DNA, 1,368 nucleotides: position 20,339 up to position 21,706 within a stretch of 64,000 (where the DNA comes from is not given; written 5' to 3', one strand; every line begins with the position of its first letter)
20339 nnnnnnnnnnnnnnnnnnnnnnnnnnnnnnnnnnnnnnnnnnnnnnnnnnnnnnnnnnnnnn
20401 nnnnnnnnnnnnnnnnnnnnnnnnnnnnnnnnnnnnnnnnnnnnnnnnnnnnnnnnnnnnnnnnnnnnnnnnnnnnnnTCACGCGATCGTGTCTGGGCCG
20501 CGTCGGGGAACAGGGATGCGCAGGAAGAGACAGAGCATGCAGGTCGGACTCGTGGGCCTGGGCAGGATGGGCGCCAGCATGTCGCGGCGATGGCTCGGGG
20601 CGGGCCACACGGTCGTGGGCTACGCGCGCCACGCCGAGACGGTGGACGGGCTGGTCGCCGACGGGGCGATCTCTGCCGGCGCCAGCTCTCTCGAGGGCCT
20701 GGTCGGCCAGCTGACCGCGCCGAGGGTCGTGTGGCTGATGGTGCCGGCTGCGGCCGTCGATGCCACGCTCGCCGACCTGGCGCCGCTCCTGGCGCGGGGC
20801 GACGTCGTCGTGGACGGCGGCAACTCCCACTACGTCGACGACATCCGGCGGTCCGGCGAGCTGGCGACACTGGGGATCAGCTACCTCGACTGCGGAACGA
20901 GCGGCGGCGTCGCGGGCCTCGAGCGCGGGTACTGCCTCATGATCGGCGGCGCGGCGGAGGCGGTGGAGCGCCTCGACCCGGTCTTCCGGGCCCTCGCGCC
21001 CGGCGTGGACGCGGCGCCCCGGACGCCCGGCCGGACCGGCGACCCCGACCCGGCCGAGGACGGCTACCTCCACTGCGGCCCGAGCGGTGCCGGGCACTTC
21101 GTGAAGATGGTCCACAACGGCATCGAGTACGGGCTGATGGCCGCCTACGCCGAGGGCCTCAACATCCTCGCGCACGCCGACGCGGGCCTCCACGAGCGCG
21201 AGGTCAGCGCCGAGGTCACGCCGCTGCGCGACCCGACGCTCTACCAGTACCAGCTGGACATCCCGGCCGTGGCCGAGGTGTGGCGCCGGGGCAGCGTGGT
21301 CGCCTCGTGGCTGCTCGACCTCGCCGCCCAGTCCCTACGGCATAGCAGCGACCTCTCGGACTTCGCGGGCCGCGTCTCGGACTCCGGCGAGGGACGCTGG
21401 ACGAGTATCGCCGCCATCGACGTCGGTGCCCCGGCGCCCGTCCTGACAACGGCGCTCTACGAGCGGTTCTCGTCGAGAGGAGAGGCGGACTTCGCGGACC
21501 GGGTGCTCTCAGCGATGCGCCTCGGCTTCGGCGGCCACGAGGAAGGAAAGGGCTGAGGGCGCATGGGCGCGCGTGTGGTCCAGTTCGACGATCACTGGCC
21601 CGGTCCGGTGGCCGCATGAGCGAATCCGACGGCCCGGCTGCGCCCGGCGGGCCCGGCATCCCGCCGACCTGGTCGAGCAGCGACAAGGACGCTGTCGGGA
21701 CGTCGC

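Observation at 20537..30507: Translationally coupled GH15 glucoamylase, acetate kinase, phosphoketolase, class I aldolase, mannose-6-phosphate isomerase and phosphomannomutase-like operon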

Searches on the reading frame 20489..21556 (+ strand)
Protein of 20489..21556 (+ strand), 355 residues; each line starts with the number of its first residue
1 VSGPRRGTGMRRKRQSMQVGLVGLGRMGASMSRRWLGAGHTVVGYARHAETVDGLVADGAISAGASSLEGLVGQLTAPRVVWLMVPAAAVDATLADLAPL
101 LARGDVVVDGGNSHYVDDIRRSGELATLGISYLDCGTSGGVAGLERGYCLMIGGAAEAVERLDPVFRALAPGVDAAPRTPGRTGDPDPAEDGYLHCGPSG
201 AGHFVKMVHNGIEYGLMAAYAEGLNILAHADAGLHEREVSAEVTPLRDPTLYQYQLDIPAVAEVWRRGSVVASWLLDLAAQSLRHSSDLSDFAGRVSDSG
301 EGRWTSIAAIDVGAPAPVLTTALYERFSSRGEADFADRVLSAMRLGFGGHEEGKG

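Call 5: search_protein_families(library=pfam, proteins=[window:20489-21556:+])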
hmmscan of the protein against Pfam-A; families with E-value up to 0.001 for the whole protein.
window:20489-21556:+ (355 aa): 3 families
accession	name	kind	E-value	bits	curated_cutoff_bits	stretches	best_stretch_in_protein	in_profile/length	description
PF03446.21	NAD_binding_2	-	3.9e-35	121.7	21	1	18-171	1-154/161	NAD binding domain of 6-phosphogluconate dehydrogenase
PF00393.24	6PGD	-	9.9e-19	68.3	27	1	202-238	1-36/290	6-phosphogluconate dehydrogenase, C-terminal domain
PF03807.23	F420_oxidored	-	3.5e-07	31.1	21.6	1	19-110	2-91/94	NADP oxidoreductase coenzyme F420-dependent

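Call 21: search_protein_families(library=ncbifam, proteins=[window:20537-21556:+], max_evalue=0.00001)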
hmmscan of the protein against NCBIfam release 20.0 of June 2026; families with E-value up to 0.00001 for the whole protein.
window:20537-21556:+ (339 aa): 12 families
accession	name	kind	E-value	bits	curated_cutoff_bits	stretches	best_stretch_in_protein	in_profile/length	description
NF007161.0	PRK09599.1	subfamily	8.4e-128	425.8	271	1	1-337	1-299/302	NADP-dependent phosphogluconate dehydrogenase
TIGR00872.1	gnd_rel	equivalog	5.3e-119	396.9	297.2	1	1-337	1-296/299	phosphogluconate dehydrogenase (NAD(+)-dependent, decarboxylating)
NF006765.0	PRK09287.1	equivalog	5e-58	197.1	413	1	2-223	5-215/476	NADP-dependent phosphogluconate dehydrogenase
TIGR00873.1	gnd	equivalog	3e-54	184.6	426.7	1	2-313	1-286/467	decarboxylating NADP(+)-dependent phosphogluconate dehydrogenase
TIGR01505.1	tartro_sem_red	equivalog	2.3e-14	53.3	340.75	1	3-157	2-156/291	2-hydroxy-3-oxopropionate reductase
TIGR01692.1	HIBADH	equivalog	3.9e-14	52.7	291.6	1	6-154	2-150/288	3-hydroxyisobutyrate dehydrogenase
NF008592.0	PRK11559.1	equivalog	5.4e-13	48.9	397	1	1-156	3-158/296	2-hydroxy-3-oxopropionate reductase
NF043037.1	ThreonDh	equivalog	9.3e-12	45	350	1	2-156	4-158/297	L-threonate dehydrogenase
NF011633.0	PRK15059.1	equivalog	1.6e-11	43.9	451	1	1-153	1-152/292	2-hydroxy-3-oxopropionate reductase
NF012005.0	PRK15461.1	equivalog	1.9e-08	33.9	348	1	3-153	4-154/298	sulfolactaldehyde 3-reductase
NF005650.0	PRK07417.1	equivalog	3.1e-08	33.3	290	1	1-95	2-92/281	prephenate/arogenate dehydrogenase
NF011381.1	PRK14806.1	equivalog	1.8e-07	29.8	902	1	2-97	5-99/733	bifunctional prephenate dehydrogenase/3-phosphoshikimate 1-carboxyvinyltransferase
